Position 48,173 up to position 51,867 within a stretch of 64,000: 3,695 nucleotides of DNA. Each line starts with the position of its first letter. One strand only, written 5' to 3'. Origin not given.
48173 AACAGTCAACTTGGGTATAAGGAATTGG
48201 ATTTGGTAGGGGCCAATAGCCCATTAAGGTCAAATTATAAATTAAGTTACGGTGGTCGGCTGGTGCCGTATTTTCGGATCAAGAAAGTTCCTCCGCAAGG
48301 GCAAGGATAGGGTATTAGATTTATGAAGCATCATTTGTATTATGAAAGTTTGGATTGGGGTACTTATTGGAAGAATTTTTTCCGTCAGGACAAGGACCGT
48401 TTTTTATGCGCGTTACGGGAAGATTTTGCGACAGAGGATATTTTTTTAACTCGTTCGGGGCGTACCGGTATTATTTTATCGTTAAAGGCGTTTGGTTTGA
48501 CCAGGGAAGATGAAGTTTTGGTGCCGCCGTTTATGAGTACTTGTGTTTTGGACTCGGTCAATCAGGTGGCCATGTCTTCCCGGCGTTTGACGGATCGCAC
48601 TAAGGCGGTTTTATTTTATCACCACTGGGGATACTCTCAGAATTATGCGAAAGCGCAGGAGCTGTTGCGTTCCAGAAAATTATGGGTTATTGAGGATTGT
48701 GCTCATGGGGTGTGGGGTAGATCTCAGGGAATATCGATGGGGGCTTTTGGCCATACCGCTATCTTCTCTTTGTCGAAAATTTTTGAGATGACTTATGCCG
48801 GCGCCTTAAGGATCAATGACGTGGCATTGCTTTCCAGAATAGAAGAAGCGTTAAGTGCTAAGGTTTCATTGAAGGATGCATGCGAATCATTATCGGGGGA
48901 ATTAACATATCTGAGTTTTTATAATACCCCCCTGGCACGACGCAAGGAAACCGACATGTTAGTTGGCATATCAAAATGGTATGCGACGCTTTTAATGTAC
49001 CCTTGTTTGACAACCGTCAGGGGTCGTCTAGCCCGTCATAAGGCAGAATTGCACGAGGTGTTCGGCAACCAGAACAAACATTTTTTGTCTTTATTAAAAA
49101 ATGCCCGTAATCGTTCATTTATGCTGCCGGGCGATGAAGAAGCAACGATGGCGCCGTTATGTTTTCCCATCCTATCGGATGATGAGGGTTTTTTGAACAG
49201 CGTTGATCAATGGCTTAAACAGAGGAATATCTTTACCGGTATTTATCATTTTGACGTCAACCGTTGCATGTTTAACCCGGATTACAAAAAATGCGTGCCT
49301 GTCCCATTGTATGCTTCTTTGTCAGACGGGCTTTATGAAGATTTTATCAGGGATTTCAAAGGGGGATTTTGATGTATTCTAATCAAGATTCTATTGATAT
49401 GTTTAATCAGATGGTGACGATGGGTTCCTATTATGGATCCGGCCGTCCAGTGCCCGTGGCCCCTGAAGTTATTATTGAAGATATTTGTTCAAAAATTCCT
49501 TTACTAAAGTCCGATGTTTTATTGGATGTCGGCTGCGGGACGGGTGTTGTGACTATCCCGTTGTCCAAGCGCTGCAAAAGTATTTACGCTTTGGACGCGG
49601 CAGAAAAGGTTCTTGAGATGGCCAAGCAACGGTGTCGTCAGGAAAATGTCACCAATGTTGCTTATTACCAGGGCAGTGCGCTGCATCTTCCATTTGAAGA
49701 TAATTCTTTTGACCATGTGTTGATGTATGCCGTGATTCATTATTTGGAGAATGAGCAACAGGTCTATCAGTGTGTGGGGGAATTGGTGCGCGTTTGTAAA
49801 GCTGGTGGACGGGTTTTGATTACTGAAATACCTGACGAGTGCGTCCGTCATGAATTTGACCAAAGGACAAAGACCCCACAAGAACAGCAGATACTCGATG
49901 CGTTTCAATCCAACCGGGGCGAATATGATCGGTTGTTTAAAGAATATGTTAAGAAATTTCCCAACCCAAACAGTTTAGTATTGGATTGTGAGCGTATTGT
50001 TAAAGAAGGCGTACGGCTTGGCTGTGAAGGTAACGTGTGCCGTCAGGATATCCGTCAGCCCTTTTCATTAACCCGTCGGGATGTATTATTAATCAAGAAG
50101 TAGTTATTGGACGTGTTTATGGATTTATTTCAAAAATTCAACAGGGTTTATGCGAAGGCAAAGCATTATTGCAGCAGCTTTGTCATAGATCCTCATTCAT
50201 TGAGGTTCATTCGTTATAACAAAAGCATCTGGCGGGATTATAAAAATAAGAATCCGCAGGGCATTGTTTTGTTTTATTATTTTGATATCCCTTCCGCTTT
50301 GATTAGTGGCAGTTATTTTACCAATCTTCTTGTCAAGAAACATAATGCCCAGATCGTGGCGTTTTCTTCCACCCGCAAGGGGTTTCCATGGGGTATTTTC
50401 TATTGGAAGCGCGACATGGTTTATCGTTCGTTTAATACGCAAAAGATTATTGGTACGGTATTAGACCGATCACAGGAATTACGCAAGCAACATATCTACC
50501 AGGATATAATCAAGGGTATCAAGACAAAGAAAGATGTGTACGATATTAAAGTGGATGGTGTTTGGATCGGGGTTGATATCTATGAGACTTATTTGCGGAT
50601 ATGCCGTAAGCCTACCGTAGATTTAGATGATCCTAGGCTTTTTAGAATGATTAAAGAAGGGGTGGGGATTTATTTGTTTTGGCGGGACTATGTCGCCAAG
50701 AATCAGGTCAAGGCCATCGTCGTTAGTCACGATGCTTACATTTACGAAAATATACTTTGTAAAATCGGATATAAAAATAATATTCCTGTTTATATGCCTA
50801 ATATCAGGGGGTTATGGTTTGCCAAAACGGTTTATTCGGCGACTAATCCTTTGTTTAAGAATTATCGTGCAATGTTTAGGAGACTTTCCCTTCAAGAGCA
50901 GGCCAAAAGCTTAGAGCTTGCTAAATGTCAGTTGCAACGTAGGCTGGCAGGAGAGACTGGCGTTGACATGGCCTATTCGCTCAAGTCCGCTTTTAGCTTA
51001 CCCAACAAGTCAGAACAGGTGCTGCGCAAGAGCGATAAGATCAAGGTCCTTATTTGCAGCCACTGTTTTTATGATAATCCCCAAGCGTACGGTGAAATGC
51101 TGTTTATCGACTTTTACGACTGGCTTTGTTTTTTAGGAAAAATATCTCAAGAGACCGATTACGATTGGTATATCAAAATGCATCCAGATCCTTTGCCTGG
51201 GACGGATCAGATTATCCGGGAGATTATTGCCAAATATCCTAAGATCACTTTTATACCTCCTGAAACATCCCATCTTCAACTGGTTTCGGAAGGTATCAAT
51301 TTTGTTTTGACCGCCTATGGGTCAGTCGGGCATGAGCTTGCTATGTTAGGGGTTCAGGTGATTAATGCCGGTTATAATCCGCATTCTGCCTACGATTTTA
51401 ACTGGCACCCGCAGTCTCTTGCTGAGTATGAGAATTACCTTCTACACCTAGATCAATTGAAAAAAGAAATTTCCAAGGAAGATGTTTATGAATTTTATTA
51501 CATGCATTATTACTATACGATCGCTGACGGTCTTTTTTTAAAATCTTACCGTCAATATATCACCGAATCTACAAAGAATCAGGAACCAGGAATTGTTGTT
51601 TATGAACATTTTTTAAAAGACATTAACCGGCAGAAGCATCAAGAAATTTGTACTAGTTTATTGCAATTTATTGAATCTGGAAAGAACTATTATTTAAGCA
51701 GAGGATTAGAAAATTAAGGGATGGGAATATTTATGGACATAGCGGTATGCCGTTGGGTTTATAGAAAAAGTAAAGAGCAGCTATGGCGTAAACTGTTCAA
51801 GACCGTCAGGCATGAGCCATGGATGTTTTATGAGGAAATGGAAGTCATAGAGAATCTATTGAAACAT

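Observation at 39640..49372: Complete pseudaminic acid pathway with a PseG-PseH fusion and extra tailoring enzymes suggesting a modified nonulosonate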

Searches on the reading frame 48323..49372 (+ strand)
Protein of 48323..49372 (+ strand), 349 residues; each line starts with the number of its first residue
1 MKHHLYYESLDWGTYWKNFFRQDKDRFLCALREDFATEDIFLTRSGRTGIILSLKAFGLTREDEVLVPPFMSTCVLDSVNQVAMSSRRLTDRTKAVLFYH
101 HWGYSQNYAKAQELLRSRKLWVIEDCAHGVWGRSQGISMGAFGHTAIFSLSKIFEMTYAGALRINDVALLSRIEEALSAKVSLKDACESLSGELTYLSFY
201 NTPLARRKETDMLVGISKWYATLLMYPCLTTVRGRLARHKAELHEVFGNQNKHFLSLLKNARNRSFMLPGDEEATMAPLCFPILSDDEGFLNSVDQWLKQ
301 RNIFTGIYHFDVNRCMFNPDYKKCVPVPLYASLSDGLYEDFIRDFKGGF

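Call 3: search_protein_families(library=pfam, proteins=[window:48323-49372:+])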
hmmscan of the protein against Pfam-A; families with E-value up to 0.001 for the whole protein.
window:48323-49372:+ (349 aa): 1 family
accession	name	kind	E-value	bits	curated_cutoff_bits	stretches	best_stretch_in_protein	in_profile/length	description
PF01041.23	DegT_DnrJ_EryC1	-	4.9e-15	56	19.8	1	86-174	106-196/360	DegT/DnrJ/EryC1/StrS aminotransferase family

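Call 4: search_protein_families(library=ncbifam, proteins=[window:48323-49372:+])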
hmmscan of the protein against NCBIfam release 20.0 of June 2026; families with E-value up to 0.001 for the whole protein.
window:48323-49372:+ (349 aa): 8 families
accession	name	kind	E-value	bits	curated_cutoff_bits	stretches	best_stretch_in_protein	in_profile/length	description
NF008687.0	PRK11706.1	equivalog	5.1e-13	48.5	375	1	86-174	113-203/375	dTDP-4-amino-4,6-dideoxygalactose transaminase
TIGR04422.1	PLP_IMCC1989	hypoth_equivalog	5.7e-12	45.7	75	1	40-169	40-161/315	putative PLP-dependent aminotransferase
TIGR02379.1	ECA_wecE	subfamily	1e-09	37.6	434.85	1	88-174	115-204/376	dTDP-4-amino-4,6-dideoxy-D-glucose transaminase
NF011936.0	PRK15407.1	equivalog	4.5e-09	35.5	423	1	66-170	135-241/440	lipopolysaccharide biosynthesis protein RfbH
TIGR04181.1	NHT_00031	hypoth_equivalog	2.3e-08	33.3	420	1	84-173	126-217/359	LegC family aminotransferase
NF008658.2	PRK11658.1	equivalog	1.4e-07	30.5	631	1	86-172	115-202/379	UDP-4-amino-4-deoxy-L-arabinose aminotransferase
TIGR04427.1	PLP_DesI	equivalog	4e-07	29.5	650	1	82-174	128-222/390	dTDP-4-dehydro-6-deoxyglucose aminotransferase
TIGR03588.1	PseC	equivalog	9.4e-07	28.1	423.5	1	86-178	118-212/380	UDP-4-amino-4,6-dideoxy-N-acetyl-beta-L-altrosamine transaminase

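Call 35: search_protein_families(library=pfam, proteins=[window:48323-49372:+], max_evalue=1)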
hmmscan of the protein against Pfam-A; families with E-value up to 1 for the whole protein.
window:48323-49372:+ (349 aa): 1 family
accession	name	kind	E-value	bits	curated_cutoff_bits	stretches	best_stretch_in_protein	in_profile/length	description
PF01041.23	DegT_DnrJ_EryC1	-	4.9e-15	56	19.8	2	86-174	106-196/360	DegT/DnrJ/EryC1/StrS aminotransferase family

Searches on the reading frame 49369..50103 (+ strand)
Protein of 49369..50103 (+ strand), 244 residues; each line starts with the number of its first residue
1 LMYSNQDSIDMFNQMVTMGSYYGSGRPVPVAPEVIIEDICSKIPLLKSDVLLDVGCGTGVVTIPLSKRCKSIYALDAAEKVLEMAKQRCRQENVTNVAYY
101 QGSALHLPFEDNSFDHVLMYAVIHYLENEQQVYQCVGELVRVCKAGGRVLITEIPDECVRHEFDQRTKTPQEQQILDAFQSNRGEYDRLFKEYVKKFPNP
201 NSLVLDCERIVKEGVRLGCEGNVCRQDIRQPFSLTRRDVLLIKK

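Call 5: search_protein_families(library=pfam, proteins=[window:49369-50103:+])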
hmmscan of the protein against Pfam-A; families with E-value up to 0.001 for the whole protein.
window:49369-50103:+ (244 aa): 15 families
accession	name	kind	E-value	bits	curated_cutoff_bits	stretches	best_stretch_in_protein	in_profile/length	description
PF08241.18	Methyltransf_11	-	3.6e-26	92.1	21.2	1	52-151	1-95/95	Methyltransferase domain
PF13649.12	Methyltransf_25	-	6.3e-23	81.7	27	1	52-147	2-97/97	Methyltransferase domain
PF13847.12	Methyltransf_31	-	8.9e-21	74.5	27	1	48-164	4-119/145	Methyltransferase domain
PF01209.24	Ubie_methyltran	-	1.3e-17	64.4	20.1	1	47-156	47-156/233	ubiE/COQ5 methyltransferase family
PF08242.18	Methyltransf_12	-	3.8e-15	56.8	30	1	52-148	1-97/98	Methyltransferase domain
PF05175.20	MTS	-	3.8e-08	33.6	23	1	46-126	30-111/170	Methyltransferase small domain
PF13489.12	Methyltransf_23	-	1.9e-07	31.4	27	1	46-164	21-124/164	Methyltransferase domain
PF00891.24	Methyltransf_2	-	2.1e-07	30.9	22.3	1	34-154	49-167/210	O-methyltransferase domain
PF00398.26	RrnaAD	-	7e-07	29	24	1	34-112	17-93/263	Ribosomal RNA adenine dimethylase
PF05401.17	NodS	-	4.4e-06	27.1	24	1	51-157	47-150/201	Nodulation protein S (NodS)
PF03848.20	TehB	-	6.3e-06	26.2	20.4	1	38-152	21-133/193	Tellurite resistance protein TehB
PF02390.23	Methyltransf_4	-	0.0001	22.2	24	1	49-118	3-77/173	Putative methyltransferase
PF05958.17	tRNA_U5-meth_tr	-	0.00065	19.2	23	0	48-102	202-256/357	tRNA (Uracil-5-)-methyltransferase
PF06325.19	PrmA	-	0.00085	19.3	22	0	48-98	162-213/296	Ribosomal protein L11 methyltransferase (PrmA)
PF12847.13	Methyltransf_18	-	0.00091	19.7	27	0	47-106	14-76/151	Methyltransferase domain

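Call 36: search_protein_families(library=ncbifam, proteins=[window:49369-50103:+], max_evalue=0.01)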
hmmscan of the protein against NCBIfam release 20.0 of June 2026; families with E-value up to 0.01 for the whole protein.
window:49369-50103:+ (244 aa): 73 families (the best 25 are shown)
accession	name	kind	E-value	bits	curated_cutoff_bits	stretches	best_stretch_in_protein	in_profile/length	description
TIGR01934.1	MenG_MenH_UbiE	subfamily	3.5e-22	78.8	158.35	1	39-204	31-195/223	ubiquinone/menaquinone biosynthesis methyltransferase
NF001244.0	PRK00216.1-5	equivalog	3.3e-19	69.1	216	1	39-164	40-165/236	bifunctional demethylmenaquinone methyltransferase/2-methoxy-6-polyprenyl-1,4-benzoquinol methylase UbiE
NF001243.0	PRK00216.1-4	equivalog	1.4e-16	60.6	235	1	46-154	46-154/237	demethylmenaquinone methyltransferase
NF001241.0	PRK00216.1-2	equivalog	1.9e-16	60.4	327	1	42-159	46-155/231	demethylmenaquinone methyltransferase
TIGR02752.1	MenG_heptapren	equivalog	2.8e-16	59.7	419.85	1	43-154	41-152/231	demethylmenaquinone methyltransferase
NF043040.1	corrin_prot_MT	hypoth_equivalog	7.9e-16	58.1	180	1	39-153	34-149/216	corrinoid protein-associated methyltransferase CpaM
TIGR01983.1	UbiG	equivalog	1.3e-15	57.4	102.95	1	46-154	48-154/228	bifunctional 2-polyprenyl-6-hydroxyphenol methylase/3-demethylubiquinol 3-O-methyltransferase UbiG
TIGR02021.1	BchM-ChlM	equivalog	7.6e-14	51.6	158.9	1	36-141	41-145/218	magnesium protoporphyrin IX methyltransferase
TIGR02072.1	BioC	equivalog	7.9e-14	52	184.95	1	48-181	35-159/244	malonyl-ACP O-methyltransferase BioC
NF045667.1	MTase_DVU1556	equivalog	1e-13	51.3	155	1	45-155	20-123/213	DVU_1556 family methyltransferase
NF008823.0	PRK11873.1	subfamily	2.4e-13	50.2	263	1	46-154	76-184/272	arsenite methyltransferase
NF047649.1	MTase_UXPK_star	exception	5.1e-13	48.7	460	1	44-153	74-183/283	methyltransferase/UXPK-star double selenoprotein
NF001242.0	PRK00216.1-3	equivalog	5.6e-13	48.9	351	1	47-201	68-226/258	bifunctional demethylmenaquinone methyltransferase/2-methoxy-6-polyprenyl-1,4-benzoquinol methylase UbiE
NF041536.1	ArsM_DUF2284_UU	exception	8.6e-13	47.4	575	1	48-157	77-187/459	arsenite methyltransferase/DUF2284 domain selenoprotein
NF052510.1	methyltran_MpqE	exception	1.6e-12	47.3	335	1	41-153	40-153/234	methyl-plastoquinone biosynthesis methyltransferase MpqE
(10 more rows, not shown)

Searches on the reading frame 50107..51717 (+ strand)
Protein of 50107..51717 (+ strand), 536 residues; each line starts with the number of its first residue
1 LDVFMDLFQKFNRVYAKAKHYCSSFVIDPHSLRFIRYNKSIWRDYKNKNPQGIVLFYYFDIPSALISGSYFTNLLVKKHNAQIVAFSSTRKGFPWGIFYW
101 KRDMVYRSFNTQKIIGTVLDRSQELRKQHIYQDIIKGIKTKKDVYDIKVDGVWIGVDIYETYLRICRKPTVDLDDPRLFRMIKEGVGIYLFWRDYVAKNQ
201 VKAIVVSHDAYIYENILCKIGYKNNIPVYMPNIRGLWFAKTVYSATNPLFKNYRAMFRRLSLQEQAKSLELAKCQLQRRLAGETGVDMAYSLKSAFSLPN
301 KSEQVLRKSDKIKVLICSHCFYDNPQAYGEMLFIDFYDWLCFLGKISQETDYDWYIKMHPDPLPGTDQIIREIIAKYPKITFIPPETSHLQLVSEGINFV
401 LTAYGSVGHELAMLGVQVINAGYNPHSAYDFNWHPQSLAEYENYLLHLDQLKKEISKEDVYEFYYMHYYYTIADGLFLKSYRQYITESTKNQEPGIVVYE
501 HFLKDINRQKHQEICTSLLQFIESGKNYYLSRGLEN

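Call 5: search_protein_families(library=pfam, proteins=[window:50107-51717:+])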
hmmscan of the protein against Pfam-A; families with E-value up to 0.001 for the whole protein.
window:50107-51717:+ (536 aa): 0 families

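Call 35: search_protein_families(library=pfam, proteins=[window:50107-51717:+], max_evalue=1)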
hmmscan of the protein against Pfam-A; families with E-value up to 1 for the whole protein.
window:50107-51717:+ (536 aa): 0 families

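Call 36: search_protein_families(library=ncbifam, proteins=[window:50107-51717:+], max_evalue=0.01)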
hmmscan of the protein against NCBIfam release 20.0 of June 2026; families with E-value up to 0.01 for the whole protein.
window:50107-51717:+ (536 aa): 0 families

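Call 70: search_solved_structures(query=window:50107-51717:+, max_evalue=1)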
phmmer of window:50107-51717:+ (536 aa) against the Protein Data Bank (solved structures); distinct sequences matched with E-value up to 1: 3.
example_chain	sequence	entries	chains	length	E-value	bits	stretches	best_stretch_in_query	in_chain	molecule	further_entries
1zkp_A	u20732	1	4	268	0.26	13.2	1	448-503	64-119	hypothetical protein BA1088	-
2f86_B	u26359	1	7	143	0.48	12.4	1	156-218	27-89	Hypothetical protein K11E8.1d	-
5f6k_A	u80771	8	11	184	0.73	11.8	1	30-92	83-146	Set1/Ash2 histone methyltransferase complex subunit ASH2,Set1/Ash2 histone methyltransfera | Set1/Ash2 histone methyltransferase complex subunit ASH2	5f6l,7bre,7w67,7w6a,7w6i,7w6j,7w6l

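Call 72: find_homologous_proteins(query=window:50107-51717:+, max_evalue=0.00001)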
Query window:50107-51717:+ (536 aa): 474 proteins with E <= 0.00001 among 5086 candidates; the best 120 are listed.
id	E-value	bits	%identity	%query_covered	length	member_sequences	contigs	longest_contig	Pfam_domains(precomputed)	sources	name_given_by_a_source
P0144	0.0e+0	1241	100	99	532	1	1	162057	-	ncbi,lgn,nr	ncbi:MAG: hypothetical protein HY209_00450 [Candidatus Omnitrophica bacterium]|nr:hypothetical prote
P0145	6.4e-222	756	60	100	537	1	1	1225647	-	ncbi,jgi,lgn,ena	ncbi:MAG: hypothetical protein WC676_00395 [Candidatus Omnitrophota bacterium]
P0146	1.7e-219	748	63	96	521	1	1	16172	-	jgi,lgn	-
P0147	3.3e-208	711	57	99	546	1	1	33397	-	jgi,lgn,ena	-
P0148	2.1e-185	636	55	97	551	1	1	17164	-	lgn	-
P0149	1.4e-184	633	54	95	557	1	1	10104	-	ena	-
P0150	1.7e-184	633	54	96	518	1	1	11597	-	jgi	jgi:hypothetical protein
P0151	2.2e-184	632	53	99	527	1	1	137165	-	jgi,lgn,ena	-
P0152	1.3e-183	630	53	97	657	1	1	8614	PF13578.13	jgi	jgi:hypothetical protein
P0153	7.5e-183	627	54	95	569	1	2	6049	-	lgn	-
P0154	1.7e-182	626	53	97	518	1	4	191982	-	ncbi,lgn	-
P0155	1.8e-182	626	54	98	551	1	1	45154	-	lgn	-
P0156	1.8e-182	626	55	97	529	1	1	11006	-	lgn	-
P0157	2.0e-181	623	52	97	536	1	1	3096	-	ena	-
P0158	4.5e-181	621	54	95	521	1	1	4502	-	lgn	-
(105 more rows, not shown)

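Call 83: predict_structure(alignment_id=A4)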
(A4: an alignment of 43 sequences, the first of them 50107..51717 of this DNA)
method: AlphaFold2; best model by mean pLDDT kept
length: 536 residues; sequences in the alignment: 43
mean_pLDDT: 91.0   pTM: 0.89
mean pLDDT of the five models: 91.0, 90.9, 90.4, 90.1, 89.2
residues with pLDDT >= 90: 390; 70-90: 119; 50-70: 25; < 50: 2
segments of 3 or more residues with pLDDT < 50: none
pLDDT, mean of each block of 10 residues (from residue 1): 83 84 83 97 93 95 94 97 86 63 94 93 98 97 97 95 91 96 97 98 94 95 97 94 88 95 98 92 67 75 92 91 77 92 98 93 86 96 92 96 84 94 90 95 98 94 95 93 81 73 95 98 96 92
secondary structure, 60 per line:
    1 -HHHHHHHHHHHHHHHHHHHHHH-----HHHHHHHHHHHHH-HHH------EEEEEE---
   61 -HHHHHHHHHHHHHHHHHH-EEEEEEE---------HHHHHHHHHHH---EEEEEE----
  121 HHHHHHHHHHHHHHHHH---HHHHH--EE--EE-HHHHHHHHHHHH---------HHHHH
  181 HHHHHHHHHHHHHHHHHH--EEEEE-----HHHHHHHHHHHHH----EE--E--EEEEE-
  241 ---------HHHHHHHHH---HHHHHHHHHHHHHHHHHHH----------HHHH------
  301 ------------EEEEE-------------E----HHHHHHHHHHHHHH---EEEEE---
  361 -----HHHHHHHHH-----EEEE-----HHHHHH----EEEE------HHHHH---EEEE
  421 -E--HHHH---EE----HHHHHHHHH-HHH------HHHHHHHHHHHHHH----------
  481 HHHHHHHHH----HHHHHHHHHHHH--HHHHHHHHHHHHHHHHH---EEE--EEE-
elements in order: H2-23 H29-41 E52-57 H62-79 E81-87 H97-107 E111-116 H121-137 H141-145 H155-166 H176-198 E201-205 H211-223 E235-239 H250-258 H262-280 H291-294 E313-317 H336-349 E353-357 H366-374 E380-383 H389-394 E399-402 H409-413 E417-420 H425-428 H438-446 H457-470 H481-489 H494-505 H508-524 E528-530 E533-535

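Call 85: fold_search(model_id=the predicted structure, library=pdb)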
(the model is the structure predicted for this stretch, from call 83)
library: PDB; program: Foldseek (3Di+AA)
matches with E <= 10: 1432; with E <= 0.001: 58
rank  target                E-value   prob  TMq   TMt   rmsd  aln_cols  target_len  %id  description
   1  1f6d_D                3.5e-06  1.00  0.20  0.26  17.0       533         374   10  THE STRUCTURE OF UDP-N-ACETYLGLUCOSAMINE 2-EPIMERASE FROM E. COLI. (released 2000-12-13)
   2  6vlc_B                4.2e-06  1.00  0.18  0.25  16.4       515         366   11  Crystal structure of UDP-GlcNAc 2-epimerase from Neisseria meningitidis bound to UDP-GlcNAc (released 2020-11-11)
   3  1f6d_C                1.1e-05  1.00  0.21  0.29  13.8       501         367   11  THE STRUCTURE OF UDP-N-ACETYLGLUCOSAMINE 2-EPIMERASE FROM E. COLI. (released 2000-12-13)
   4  5wcn_A                1.2e-05  1.00  0.18  0.24  18.6       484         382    9  Structure of a bacterial polysialyltransferase in complex with CDP (released 2017-08-02)
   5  8fux_B                1.3e-05  1.00  0.31  0.47   7.1       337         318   13  KpsC D160C ternary complex (released 2023-03-08)
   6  8syd_B                1.6e-05  1.00  0.21  0.28  14.9       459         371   12  X-ray crystal structure of UDP-2,3-diacetamido-2,3-dideoxy-glucuronic acid-2-epimerase from Thermus thermophilus strai (released 2023-09-13)
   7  7mi0                  1.7e-05  1.00  0.25  0.32  14.7       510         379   10  Crystal Structure of Glycosyltransferase from Rickettsia africae ESF-5 (released 2021-04-28)
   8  8sy0_A                1.7e-05  1.00  0.20  0.28  14.4       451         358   11  X-ray crystal structure of UDP- 2,3-diacetamido-2,3-dideoxy-glucuronic acid-2-epimerase from Thermus thermophilus stra (released 2023-09-13)
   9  7vza_A                2.1e-05  1.00  0.17  0.24  15.2       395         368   10  The crystal structure of Non-hydrolyzing UDPGlcNAc 2-epimerase in complex with UDP (released 2022-11-16)
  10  6mgb                  2.9e-05  1.00  0.31  0.48   6.7       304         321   13  Thermosulfurimonas dismutans KpsC, beta Kdo 2,4 transferase (released 2019-03-27)
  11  8syb_B                3.1e-05  1.00  0.20  0.28  14.3       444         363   12  X-ray crystal structure of UDP-2,3-diacetamido-2,3-dideoxy-glucuronic acid-2-epimerase from Thermus thermophilus strai (released 2023-09-13)
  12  6mgc                  3.8e-05  1.00  0.28  0.43   7.3       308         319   16  Escherichia coli KpsC, N-terminal domain (released 2019-03-27)
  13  8sye_A                3.8e-05  1.00  0.20  0.28  14.9       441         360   12  X-ray crystal structure of UDP-2,3-diacetamido-2,3-dideoxy-glucuronic acid-2-epimerase from Thermus thermophilus strai (released 2023-09-13)
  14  7vza_E                4.0e-05  1.00  0.17  0.24  14.6       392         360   10  The crystal structure of Non-hydrolyzing UDPGlcNAc 2-epimerase in complex with UDP (released 2022-11-16)
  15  7vza_B                4.0e-05  1.00  0.17  0.24  14.7       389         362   10  The crystal structure of Non-hydrolyzing UDPGlcNAc 2-epimerase in complex with UDP (released 2022-11-16)
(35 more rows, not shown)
